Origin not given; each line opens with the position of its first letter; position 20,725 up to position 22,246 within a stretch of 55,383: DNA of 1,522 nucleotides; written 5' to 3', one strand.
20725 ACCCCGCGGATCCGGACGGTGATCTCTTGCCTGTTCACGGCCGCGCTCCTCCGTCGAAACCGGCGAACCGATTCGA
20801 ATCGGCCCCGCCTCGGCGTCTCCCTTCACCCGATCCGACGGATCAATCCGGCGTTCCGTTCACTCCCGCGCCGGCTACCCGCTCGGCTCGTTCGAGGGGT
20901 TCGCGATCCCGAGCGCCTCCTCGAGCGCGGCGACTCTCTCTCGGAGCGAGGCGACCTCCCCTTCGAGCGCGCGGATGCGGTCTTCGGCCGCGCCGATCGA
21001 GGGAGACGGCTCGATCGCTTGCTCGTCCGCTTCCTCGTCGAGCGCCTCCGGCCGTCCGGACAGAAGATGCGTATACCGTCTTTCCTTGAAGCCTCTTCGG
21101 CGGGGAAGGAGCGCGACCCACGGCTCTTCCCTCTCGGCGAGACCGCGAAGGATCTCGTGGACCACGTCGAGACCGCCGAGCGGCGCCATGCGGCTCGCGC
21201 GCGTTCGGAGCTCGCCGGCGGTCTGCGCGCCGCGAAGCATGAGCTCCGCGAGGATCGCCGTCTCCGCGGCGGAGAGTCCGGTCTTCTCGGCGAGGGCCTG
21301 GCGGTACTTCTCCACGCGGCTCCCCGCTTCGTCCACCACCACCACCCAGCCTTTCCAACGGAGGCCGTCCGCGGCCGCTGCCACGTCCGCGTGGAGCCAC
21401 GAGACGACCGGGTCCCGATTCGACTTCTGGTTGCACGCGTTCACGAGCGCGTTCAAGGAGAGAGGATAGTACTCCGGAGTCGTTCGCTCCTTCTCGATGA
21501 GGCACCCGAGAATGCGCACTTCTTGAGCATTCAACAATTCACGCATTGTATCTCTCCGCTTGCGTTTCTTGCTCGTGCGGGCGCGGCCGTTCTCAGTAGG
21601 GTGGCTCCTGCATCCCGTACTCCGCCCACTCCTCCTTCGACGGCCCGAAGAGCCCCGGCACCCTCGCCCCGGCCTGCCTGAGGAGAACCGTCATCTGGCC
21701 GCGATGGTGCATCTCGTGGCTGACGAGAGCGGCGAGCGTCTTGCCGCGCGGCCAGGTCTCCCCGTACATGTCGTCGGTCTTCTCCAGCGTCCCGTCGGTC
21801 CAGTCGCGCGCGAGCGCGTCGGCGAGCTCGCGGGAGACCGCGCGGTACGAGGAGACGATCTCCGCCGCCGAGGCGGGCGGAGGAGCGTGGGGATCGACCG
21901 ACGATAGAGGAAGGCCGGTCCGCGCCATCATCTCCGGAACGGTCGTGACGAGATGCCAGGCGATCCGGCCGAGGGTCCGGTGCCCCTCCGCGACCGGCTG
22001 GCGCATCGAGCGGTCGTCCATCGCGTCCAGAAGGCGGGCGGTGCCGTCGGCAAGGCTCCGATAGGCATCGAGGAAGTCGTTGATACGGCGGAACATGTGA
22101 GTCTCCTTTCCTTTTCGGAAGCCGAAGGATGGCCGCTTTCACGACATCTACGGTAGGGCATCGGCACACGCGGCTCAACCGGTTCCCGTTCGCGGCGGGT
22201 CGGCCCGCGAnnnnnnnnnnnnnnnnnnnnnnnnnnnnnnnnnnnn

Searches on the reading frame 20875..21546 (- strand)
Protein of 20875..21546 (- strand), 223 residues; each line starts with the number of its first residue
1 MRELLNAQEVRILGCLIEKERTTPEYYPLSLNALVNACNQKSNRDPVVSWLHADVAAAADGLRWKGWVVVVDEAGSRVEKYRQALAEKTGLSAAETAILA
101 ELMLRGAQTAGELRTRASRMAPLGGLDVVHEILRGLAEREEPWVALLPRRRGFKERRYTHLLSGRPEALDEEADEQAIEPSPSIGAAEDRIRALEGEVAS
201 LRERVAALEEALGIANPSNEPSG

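Call 11: search_protein_families(library=pfam, proteins=[window:20875-21546:-], max_evalue=0.001)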
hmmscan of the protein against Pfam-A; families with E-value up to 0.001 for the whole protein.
window:20875-21546:- (223 aa): 1 family
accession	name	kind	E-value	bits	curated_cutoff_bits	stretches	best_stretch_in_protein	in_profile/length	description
PF04337.18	DUF480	-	8.1e-55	185.5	25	1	5-152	1-148/149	Protein of unknown function, DUF480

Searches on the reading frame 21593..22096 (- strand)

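Call 12: search_protein_families(library=pfam, proteins=[window:21593-22096:-], max_evalue=0.001)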
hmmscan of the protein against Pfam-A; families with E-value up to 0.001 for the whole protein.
window:21593-22096:- (167 aa): 2 families
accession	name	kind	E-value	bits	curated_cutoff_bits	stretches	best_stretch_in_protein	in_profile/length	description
PF05163.17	DinB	-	9.4e-23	81.4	23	1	1-159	1-162/165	DinB family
PF12867.12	DinB_2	-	8.3e-11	42.9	24.8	1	17-135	7-128/128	DinB superfamily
